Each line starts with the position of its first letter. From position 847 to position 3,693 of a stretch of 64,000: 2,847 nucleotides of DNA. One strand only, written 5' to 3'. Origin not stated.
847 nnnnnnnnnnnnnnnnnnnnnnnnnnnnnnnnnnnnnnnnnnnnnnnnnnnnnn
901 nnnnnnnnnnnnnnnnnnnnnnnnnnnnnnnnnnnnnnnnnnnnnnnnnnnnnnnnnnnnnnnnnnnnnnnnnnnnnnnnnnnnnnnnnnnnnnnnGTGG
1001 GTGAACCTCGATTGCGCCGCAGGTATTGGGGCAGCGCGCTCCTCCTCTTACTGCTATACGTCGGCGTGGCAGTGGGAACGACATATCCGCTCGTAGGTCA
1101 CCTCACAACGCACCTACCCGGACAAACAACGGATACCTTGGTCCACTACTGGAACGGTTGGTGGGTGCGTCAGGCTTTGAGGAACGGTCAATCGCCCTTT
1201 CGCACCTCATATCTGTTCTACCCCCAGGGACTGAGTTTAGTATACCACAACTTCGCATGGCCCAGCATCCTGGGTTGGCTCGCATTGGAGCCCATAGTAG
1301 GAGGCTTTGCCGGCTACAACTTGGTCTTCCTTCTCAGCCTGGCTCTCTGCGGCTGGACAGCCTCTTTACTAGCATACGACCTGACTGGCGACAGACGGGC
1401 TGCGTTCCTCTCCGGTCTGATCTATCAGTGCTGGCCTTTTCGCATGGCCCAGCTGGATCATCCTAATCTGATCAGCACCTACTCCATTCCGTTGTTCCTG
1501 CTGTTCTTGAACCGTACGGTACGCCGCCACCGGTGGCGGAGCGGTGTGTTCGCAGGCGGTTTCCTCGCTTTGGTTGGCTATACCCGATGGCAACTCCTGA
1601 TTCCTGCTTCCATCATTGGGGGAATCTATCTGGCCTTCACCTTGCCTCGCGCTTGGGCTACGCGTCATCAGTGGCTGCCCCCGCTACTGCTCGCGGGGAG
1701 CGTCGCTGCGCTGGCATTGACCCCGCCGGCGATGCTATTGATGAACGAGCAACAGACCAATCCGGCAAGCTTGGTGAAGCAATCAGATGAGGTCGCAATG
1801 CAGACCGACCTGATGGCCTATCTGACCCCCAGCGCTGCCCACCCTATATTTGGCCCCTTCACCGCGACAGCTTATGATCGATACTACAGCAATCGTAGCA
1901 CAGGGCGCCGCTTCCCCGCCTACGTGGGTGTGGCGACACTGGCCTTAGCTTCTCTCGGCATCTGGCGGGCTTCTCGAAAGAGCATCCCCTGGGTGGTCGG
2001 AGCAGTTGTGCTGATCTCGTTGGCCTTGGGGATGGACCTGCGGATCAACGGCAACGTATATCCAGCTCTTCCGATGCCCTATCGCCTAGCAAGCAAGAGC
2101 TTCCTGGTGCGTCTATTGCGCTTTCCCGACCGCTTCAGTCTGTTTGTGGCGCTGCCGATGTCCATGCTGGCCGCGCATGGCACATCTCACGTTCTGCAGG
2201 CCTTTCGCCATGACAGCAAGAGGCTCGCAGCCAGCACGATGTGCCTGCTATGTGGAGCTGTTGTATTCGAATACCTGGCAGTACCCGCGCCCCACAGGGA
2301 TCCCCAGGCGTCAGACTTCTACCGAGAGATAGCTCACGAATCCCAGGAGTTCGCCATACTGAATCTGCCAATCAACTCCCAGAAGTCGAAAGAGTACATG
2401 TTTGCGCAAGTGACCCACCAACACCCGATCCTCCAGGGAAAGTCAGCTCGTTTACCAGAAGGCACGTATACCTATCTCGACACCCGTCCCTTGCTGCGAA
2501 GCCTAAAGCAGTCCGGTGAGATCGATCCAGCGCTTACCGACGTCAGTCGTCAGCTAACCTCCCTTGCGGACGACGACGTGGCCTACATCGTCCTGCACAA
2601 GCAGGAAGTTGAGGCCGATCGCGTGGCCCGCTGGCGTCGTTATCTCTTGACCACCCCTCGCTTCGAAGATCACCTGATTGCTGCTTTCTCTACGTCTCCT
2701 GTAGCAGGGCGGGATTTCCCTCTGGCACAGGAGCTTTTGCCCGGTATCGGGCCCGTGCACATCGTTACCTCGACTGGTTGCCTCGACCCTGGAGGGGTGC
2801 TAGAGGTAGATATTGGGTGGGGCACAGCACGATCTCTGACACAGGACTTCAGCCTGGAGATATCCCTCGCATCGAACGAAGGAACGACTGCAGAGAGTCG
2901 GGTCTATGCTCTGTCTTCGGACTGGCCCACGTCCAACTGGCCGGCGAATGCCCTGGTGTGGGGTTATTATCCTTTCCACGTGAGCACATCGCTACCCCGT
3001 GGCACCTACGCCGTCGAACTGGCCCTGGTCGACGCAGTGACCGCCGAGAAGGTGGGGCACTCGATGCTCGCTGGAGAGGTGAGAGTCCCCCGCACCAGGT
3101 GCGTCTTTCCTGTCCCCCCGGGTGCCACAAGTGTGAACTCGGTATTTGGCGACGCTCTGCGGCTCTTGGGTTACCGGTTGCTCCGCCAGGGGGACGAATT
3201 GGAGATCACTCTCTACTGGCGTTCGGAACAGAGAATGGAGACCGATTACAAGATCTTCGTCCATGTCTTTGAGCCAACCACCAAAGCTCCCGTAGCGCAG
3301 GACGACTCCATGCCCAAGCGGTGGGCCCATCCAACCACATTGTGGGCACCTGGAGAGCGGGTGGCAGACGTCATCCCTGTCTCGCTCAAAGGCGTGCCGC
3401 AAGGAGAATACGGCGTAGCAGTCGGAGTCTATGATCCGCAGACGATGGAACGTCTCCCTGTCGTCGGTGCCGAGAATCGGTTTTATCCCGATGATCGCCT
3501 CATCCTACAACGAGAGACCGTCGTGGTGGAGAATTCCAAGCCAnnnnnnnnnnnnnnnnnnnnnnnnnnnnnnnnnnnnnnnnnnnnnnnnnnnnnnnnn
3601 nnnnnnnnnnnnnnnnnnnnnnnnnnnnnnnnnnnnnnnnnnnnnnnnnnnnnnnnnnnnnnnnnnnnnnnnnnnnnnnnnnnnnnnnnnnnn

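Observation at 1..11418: Operon-like tandem array of six GT-C glycosyltransferase paralogs with coupled start-stop junctions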

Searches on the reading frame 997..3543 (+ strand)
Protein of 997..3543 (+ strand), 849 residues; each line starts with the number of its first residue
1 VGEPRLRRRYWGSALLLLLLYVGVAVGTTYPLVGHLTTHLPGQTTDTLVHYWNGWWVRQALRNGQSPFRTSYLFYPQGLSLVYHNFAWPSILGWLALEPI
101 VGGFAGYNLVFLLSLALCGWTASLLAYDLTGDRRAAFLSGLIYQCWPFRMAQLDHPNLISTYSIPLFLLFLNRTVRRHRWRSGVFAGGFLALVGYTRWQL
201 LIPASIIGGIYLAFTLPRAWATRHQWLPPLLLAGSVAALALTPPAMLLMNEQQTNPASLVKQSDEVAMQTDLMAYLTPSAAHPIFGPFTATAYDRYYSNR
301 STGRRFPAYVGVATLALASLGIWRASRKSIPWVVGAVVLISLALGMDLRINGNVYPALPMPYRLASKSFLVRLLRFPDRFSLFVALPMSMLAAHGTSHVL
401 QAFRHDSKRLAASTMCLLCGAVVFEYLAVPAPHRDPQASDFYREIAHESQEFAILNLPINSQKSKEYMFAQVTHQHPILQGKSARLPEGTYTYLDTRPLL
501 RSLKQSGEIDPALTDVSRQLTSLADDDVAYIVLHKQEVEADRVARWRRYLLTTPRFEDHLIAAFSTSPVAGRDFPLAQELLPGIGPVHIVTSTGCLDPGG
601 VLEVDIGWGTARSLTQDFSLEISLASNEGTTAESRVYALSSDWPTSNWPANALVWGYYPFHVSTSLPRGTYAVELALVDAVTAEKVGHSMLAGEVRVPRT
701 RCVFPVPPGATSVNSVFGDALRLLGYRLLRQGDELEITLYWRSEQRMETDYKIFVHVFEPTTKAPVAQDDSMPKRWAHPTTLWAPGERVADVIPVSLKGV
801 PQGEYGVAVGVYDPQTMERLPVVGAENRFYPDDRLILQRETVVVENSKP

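Call 5: search_protein_families(library=pfam, proteins=[window:997-3543:+], max_evalue=0.01)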
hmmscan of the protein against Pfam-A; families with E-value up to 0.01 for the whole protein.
window:997-3543:+ (849 aa): 1 family
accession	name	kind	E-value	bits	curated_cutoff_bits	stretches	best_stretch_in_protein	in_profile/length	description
PF13231.12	PMT_2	-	1.1e-05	26.2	26.1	1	112-238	25-155/160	Dolichyl-phosphate-mannose-protein mannosyltransferase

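Call 6: search_protein_families(library=ncbifam, proteins=[window:997-3543:+], max_evalue=0.01)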
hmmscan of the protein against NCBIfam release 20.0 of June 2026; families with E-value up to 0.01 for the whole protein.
window:997-3543:+ (849 aa): 0 families

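Call 29: find_homologous_proteins(query=window:997-3543:+, max_evalue=1e-10)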
Query window:997-3543:+ (849 aa): 188 proteins with E <= 1e-10 among 8000 candidates; the best 120 are listed.
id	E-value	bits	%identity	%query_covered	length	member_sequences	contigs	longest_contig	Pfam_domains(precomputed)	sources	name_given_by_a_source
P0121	0.0e+0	1942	100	99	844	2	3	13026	-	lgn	-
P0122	0.0e+0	1287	66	97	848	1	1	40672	-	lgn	-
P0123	0.0e+0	1265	76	85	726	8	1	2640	PF13231.13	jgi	jgi:hypothetical protein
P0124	0.0e+0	1256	67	95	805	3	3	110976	-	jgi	jgi:hypothetical protein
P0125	0.0e+0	1204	63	96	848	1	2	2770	-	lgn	-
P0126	0.0e+0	1190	62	99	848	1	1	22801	-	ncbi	-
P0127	0.0e+0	1182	62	98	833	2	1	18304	PF13231.13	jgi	-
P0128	0.0e+0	1178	61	99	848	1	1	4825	-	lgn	-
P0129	0.0e+0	1176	60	99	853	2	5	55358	-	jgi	-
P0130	0.0e+0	1172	60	97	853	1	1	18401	-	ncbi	-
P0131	0.0e+0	1151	60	97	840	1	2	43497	-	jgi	jgi:hypothetical protein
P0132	0.0e+0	1140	59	99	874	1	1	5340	PF13231.13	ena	-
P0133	0.0e+0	1139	60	97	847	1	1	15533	-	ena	-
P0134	0.0e+0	1132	59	99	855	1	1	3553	-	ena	-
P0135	0.0e+0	1132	60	99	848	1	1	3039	-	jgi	jgi:hypothetical protein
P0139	0.0e+0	1124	58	100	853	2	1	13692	PF13231.13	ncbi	-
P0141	0.0e+0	1120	60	96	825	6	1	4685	PF19830.5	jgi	-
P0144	0.0e+0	1117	60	98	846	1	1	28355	PF19830.5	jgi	-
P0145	0.0e+0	1115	58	98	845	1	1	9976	PF13231.13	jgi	jgi:hypothetical protein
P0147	0.0e+0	1105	58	100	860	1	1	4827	PF19830.5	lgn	-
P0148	0.0e+0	1104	59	98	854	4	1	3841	PF19830.5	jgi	jgi:hypothetical protein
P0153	0.0e+0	1088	62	91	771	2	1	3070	PF13231.13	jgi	jgi:hypothetical protein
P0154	0.0e+0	1084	57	99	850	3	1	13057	PF19830.5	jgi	jgi:hypothetical protein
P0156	0.0e+0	1079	58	100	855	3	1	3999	PF19830.5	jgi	jgi:hypothetical protein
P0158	0.0e+0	1066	56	99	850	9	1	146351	PF13231.13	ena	-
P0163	0.0e+0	1059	57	100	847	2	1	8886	PF19830.5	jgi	jgi:hypothetical protein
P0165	0.0e+0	1055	57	98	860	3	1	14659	PF19830.5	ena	-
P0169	0.0e+0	1045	56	98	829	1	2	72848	PF13231.13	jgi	jgi:hypothetical protein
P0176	0.0e+0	1032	58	93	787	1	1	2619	PF13231.13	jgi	-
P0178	0.0e+0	1031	55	100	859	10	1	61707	PF19830.5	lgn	-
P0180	0.0e+0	1024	54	100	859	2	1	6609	PF19830.5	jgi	jgi:hypothetical protein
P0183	0.0e+0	1020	54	99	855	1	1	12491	PF19830.5,PF13231.13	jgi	jgi:hypothetical protein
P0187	1.8e-297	1007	53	99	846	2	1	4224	PF19830.5,PF13231.13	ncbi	-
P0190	1.5e-295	1001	53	97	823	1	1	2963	PF19830.5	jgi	jgi:hypothetical protein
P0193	1.3e-294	998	54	96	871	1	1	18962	PF19830.5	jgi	-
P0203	1.5e-285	968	51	98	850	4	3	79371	PF19830.5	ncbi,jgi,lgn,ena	jgi:hypothetical protein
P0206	2.5e-279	947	51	98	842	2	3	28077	PF19830.5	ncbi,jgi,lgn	-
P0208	2.5e-278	944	51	98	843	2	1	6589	PF19830.5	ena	-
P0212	1.1e-275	935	51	97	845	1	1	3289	PF13231.13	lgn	-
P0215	2.0e-272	924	50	98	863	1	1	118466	PF13231.13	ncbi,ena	-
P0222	9.5e-260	882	48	95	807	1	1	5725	PF19830.5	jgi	jgi:hypothetical protein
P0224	2.0e-256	871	49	97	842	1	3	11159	PF19830.5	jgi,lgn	jgi:hypothetical protein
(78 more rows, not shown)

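Call 42: predict_structure(alignment_id=A2)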
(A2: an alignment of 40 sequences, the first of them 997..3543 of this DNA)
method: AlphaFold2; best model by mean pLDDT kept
length: 849 residues; sequences in the alignment: 40
mean_pLDDT: 91.9   pTM: 0.88
mean pLDDT of the five models: 91.9, 90.7, 90.4, 89.2, 88.1
residues with pLDDT >= 90: 662; 70-90: 170; 50-70: 11; < 50: 6
segments of 3 or more residues with pLDDT < 50: 1-3
pLDDT, mean of each block of 10 residues (from residue 1): 55 88 92 90 90 96 94 94 91 96 95 96 95 94 95 90 97 92 97 93 96 91 93 97 93 85 87 95 91 91 88 96 91 97 94 92 88 87 97 94 77 92 86 86 93 95 94 96 87 94 91 95 97 94 93 96 97 95 95 91 96 95 92 94 93 96 91 96 93 92 90 92 93 90 94 94 91 90 94 91 93 95 86 86 69
secondary structure, 60 per line:
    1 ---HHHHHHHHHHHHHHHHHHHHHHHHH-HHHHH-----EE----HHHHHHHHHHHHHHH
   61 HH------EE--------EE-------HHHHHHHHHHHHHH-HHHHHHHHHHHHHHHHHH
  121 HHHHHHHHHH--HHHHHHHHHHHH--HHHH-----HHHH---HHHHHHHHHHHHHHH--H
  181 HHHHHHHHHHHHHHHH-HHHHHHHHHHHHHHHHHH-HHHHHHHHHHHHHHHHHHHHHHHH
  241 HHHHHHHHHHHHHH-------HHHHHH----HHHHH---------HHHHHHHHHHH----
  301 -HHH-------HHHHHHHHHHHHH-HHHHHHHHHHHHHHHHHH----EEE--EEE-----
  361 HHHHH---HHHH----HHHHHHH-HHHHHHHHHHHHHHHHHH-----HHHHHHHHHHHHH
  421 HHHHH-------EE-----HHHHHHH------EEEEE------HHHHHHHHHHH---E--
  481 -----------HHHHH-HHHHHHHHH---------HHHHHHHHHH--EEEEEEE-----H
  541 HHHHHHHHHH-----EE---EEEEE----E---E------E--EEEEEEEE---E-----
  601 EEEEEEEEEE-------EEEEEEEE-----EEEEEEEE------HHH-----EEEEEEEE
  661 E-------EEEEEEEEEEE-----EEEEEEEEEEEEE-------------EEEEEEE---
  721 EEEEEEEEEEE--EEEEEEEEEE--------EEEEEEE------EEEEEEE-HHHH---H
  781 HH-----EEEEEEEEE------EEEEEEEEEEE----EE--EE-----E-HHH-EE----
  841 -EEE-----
elements in order (helices of 4 or more, strands of 3 or more residues): H4-28 H30-34 H46-62 H88-101 H103-130 H133-144 H147-150 H156-159 H163-177 H180-196 H198-215 H217-254 H262-267 H272-276 H286-296 H312-324 H326-343 E348-350 E353-355 H361-365 H369-372 H377-383 H385-402 H408-425 H440-446 E453-457 H464-474 H492-496 H498-506 H516-525 E528-534 H540-550 E561-565 E584-591 E601-610 E618-625 E631-638 E653-661 E669-679 E685-697 E711-717 E721-731 E734-743 E752-758 E765-771 H773-776 E788-796 E803-813 E842-844
